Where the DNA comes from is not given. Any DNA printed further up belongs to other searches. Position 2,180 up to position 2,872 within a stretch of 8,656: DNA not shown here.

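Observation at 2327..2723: Class III cyclase C-terminal catalytic domain with a C1-like, non-canonical active-site complement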

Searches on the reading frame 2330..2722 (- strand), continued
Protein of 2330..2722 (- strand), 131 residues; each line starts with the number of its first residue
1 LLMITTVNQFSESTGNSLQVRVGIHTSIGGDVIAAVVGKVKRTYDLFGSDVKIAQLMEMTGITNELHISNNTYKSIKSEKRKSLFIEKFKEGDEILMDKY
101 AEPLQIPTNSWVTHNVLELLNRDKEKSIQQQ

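Call 19: list_cluster_members(proteins=[P0003, P0004, P0005, P0006, P0007, P0008, P0009, P0012, P0018, P0002])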
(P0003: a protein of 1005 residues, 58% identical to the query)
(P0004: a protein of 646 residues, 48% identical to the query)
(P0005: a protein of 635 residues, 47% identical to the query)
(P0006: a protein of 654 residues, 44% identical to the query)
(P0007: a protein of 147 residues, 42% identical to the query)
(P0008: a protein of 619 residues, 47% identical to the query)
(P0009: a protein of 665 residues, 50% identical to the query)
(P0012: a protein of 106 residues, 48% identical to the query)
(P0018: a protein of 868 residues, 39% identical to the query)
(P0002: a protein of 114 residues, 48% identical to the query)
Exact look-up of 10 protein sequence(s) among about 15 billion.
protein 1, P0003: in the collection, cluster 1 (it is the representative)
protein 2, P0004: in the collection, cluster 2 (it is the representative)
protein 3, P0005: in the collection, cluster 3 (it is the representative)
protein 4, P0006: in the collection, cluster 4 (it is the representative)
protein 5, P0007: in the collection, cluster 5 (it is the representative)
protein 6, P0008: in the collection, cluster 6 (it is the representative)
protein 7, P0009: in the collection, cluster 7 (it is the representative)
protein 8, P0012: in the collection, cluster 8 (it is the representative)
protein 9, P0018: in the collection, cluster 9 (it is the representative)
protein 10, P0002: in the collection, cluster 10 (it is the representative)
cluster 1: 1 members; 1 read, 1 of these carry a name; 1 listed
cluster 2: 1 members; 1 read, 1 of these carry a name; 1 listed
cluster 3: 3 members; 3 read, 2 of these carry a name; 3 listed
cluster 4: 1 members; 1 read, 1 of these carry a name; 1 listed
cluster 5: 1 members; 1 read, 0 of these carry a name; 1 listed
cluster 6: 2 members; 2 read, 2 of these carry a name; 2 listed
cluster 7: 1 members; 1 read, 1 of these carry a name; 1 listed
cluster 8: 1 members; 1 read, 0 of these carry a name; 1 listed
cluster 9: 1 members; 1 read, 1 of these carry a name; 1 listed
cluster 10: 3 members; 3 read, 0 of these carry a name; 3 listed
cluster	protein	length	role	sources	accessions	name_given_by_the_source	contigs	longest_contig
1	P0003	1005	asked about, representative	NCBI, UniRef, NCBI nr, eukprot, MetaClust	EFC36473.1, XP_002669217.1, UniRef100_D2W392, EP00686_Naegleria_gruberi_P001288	predicted protein [Naegleria gruberi] | Predicted protein n=1 Tax=Naegleria gruberi TaxID=5762 RepID=D2W392_NAEGR | uncharacterized protein NAEGRDRAFT_82217 [Naegleria gruberi]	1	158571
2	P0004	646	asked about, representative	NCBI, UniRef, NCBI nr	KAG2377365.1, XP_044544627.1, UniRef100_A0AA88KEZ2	hypothetical protein C9374_009276 [Naegleria lovaniensis] | Uncharacterized protein n=1 Tax=Naegleria lovaniensis TaxID=51637 RepID=A0AA88KEZ2_NAELO | uncharacterized protein C9374_009276 [Naegleria lovaniensis]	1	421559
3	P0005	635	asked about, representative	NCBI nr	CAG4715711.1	unnamed protein product [Naegleria fowleri]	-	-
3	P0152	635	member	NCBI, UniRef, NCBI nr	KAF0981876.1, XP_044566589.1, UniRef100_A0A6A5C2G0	hypothetical protein FDP41_011737 [Naegleria fowleri] | Guanylate cyclase n=1 Tax=Naegleria fowleri TaxID=5763 RepID=A0A6A5C2G0_NAEFO | uncharacterized protein FDP41_011737 [Naegleria fowleri]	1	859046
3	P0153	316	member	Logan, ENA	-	-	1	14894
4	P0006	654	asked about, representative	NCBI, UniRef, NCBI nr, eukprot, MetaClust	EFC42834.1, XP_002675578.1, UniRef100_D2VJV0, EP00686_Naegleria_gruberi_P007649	predicted protein [Naegleria gruberi] | Predicted protein n=1 Tax=Naegleria gruberi TaxID=5762 RepID=D2VJV0_NAEGR | uncharacterized protein NAEGRDRAFT_50144 [Naegleria gruberi]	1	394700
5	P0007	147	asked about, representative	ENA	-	-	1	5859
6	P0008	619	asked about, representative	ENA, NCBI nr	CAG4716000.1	unnamed protein product [Naegleria fowleri]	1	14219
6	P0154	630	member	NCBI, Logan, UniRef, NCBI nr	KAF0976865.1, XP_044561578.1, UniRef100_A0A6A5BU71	hypothetical protein FDP41_004160 [Naegleria fowleri] | Guanylate cyclase n=1 Tax=Naegleria fowleri TaxID=5763 RepID=A0A6A5BU71_NAEFO | uncharacterized protein FDP41_004160 [Naegleria fowleri]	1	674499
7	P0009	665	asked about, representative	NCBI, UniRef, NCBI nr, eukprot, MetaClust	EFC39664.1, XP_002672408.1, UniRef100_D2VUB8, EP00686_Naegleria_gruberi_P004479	predicted protein [Naegleria gruberi] | Predicted protein n=1 Tax=Naegleria gruberi TaxID=5762 RepID=D2VUB8_NAEGR | uncharacterized protein NAEGRDRAFT_72607 [Naegleria gruberi]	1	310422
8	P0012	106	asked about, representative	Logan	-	-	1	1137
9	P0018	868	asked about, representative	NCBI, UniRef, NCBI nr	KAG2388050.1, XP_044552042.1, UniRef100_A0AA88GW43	hypothetical protein C9374_000900 [Naegleria lovaniensis] | Guanylate cyclase domain-containing protein n=1 Tax=Naegleria lovaniensis TaxID=51637 ... | uncharacterized protein C9374_000900 [Naegleria lovaniensis]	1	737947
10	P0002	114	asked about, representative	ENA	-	-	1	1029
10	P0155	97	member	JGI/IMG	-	-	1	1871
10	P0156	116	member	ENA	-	-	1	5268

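Call 25: find_encoding_contigs(protein=P0003, flank=10000, max_places=2)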
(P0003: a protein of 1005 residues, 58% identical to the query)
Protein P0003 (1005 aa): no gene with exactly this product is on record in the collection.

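Call 27: find_encoding_contigs(protein=P0008, flank=10000, max_places=2)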
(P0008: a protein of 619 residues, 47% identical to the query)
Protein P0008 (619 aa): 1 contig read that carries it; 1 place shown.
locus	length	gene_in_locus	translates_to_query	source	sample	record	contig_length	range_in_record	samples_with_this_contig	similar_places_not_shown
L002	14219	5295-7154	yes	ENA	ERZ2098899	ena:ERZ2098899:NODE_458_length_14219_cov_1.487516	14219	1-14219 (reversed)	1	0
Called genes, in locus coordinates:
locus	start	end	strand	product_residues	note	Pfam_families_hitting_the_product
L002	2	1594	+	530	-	?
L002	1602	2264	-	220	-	PF12796:Ank_2 (weak)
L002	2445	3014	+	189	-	-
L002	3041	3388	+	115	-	-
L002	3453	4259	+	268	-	PF10165:Ric8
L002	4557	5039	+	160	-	-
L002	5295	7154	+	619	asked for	PF00989:PAS, PF13426:PAS_9 (weak), PF00211:Guanylate_cyc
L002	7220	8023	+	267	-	PF08231:SYF2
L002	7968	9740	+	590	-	-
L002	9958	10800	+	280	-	PF16656:Pur_ac_phosph_N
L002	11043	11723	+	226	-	PF00149:Metallophos, PF14008:Metallophos_C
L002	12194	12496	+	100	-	-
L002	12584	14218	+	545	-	?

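Call 52: find_encoding_contigs(protein=P0156, flank=5000, max_places=2)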
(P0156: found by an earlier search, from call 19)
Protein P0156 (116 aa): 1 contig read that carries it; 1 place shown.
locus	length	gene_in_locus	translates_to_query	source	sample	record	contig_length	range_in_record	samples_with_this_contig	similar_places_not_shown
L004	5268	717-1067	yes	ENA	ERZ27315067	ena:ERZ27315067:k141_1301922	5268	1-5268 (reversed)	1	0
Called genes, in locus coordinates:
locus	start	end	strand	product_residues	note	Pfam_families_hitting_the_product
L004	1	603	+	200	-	?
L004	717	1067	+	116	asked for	PF00211:Guanylate_cyc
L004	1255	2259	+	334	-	PF01370:Epimerase, PF02719:Polysacc_synt_2 (faint), PF04321:RmlD_sub_bind (weak), PF16363:GDP_Man_Dehyd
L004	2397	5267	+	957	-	?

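Call 53: search_protein_families(library=pfam, proteins=[L004:2397-5267:+, L004:1-603:+], max_evalue=0.001)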
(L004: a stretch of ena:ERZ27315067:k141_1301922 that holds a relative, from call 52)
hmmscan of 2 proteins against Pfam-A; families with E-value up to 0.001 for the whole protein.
L004:2397-5267:+ (957 aa): 0 families

L004:1-603:+ (200 aa): 3 families
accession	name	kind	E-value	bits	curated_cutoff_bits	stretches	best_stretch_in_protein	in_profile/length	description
PF00211.25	Guanylate_cyc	-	1.2e-09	38.5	21.9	1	147-200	4-57/183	Adenylate and Guanylate cyclase catalytic domain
PF00989.32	PAS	-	3.1e-08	34.1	22.6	1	2-112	5-112/113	PAS fold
PF13426.13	PAS_9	-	2.9e-05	24.7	27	1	10-68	3-58/103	PAS domain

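Call 57: list_cluster_members(proteins=[P0010, P0011, P0013, P0014, P0016, P0017, P0019, P0022, P0030, P0033])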
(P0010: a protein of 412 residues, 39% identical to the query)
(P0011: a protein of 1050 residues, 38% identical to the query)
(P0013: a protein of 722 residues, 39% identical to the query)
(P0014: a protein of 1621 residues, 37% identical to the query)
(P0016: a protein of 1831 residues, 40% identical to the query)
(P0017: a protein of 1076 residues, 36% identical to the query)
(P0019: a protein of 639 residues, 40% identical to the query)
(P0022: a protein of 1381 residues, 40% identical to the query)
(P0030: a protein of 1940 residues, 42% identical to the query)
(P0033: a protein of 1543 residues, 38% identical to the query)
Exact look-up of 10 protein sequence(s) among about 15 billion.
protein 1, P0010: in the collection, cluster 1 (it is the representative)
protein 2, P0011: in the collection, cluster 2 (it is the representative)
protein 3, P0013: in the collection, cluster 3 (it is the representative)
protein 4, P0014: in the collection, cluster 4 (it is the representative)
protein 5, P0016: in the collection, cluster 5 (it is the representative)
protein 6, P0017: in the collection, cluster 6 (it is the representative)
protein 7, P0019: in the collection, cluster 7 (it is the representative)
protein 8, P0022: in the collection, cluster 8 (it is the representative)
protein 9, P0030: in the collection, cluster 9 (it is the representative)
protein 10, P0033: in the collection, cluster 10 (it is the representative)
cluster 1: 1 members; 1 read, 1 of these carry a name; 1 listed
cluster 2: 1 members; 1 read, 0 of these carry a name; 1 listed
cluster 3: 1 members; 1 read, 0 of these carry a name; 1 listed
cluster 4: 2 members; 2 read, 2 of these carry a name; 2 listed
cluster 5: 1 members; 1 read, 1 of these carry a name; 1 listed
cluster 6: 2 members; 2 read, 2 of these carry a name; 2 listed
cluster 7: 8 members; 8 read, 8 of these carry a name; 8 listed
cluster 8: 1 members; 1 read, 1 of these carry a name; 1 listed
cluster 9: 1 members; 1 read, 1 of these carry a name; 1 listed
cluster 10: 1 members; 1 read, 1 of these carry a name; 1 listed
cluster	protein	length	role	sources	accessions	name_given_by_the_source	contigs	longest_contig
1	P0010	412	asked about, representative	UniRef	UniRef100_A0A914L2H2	adenylate cyclase n=1 Tax=Meloidogyne incognita TaxID=6306 RepID=A0A914L2H2_MELIC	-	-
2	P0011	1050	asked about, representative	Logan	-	-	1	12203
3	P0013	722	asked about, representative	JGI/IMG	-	-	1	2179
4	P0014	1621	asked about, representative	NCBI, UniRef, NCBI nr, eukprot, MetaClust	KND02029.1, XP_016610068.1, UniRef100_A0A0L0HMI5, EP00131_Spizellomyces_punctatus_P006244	uncharacterized protein SPPG_02532 [Spizellomyces punctatus DAOM BR117] | adenylate cyclase n=1 Tax=Spizellomyces punctatus (strain DAOM BR117) TaxID=645134 ... | XP_016610068.1 hypothetical protein SPPG_02532 [Spizellomyces punctatus DAOM BR117]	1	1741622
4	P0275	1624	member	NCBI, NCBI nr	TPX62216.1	hypothetical protein SpCBS45565_g07057 [Spizellomyces sp. 'palustris']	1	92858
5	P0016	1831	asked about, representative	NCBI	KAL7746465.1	hypothetical protein RI367_008220 [Sorochytrium milnesiophthora]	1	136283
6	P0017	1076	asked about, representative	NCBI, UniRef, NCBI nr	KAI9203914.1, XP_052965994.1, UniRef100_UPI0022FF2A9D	adenylate and guanylate cyclase catalytic domain-containing protein [Polychytrium ... | adenylate and guanylate cyclase catalytic domain-containing protein n=1 Tax=Polychytrium ...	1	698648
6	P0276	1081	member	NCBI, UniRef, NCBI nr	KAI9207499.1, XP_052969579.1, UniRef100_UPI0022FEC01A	adenylate and guanylate cyclase catalytic domain-containing protein [Polychytrium ... | adenylate and guanylate cyclase catalytic domain-containing protein n=1 Tax=Polychytrium ...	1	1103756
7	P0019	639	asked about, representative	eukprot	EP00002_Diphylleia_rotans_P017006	TRINITY_DN3301_c0_g1_i9.p1 TRINITY_DN3301_c0_g1~~TRINITY_DN3301_c0_g1_i9.p1 ORF ...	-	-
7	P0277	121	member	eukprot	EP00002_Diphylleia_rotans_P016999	TRINITY_DN3301_c0_g1_i13.p1 TRINITY_DN3301_c0_g1~~TRINITY_DN3301_c0_g1_i13.p1 ORF ...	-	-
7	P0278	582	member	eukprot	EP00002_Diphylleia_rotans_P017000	TRINITY_DN3301_c0_g1_i16.p1 TRINITY_DN3301_c0_g1~~TRINITY_DN3301_c0_g1_i16.p1 ORF ...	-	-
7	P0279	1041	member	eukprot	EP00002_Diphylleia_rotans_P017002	TRINITY_DN3301_c0_g1_i2.p1 TRINITY_DN3301_c0_g1~~TRINITY_DN3301_c0_g1_i2.p1 ORF ...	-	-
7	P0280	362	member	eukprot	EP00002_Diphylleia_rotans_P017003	TRINITY_DN3301_c0_g1_i3.p1 TRINITY_DN3301_c0_g1~~TRINITY_DN3301_c0_g1_i3.p1 ORF ...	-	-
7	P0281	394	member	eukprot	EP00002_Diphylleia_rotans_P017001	TRINITY_DN3301_c0_g1_i19.p1 TRINITY_DN3301_c0_g1~~TRINITY_DN3301_c0_g1_i19.p1 ORF ...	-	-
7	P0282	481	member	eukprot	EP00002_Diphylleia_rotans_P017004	TRINITY_DN3301_c0_g1_i6.p1 TRINITY_DN3301_c0_g1~~TRINITY_DN3301_c0_g1_i6.p1 ORF ...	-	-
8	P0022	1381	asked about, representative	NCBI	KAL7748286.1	hypothetical protein RI367_006245 [Sorochytrium milnesiophthora]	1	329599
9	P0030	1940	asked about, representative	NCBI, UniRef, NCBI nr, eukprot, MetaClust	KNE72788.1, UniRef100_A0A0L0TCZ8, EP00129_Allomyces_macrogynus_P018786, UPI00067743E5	hypothetical protein AMAG_17116 [Allomyces macrogynus ATCC 38327] | adenylate cyclase n=1 Tax=Allomyces macrogynus (strain ATCC 38327) TaxID=578462 ... | KNE72788.1 hypothetical protein AMAG_17116 [Allomyces macrogynus ATCC 38327]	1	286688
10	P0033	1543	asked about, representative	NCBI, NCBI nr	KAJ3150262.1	Adenylate cyclase type 1 [Geranomyces michiganensis]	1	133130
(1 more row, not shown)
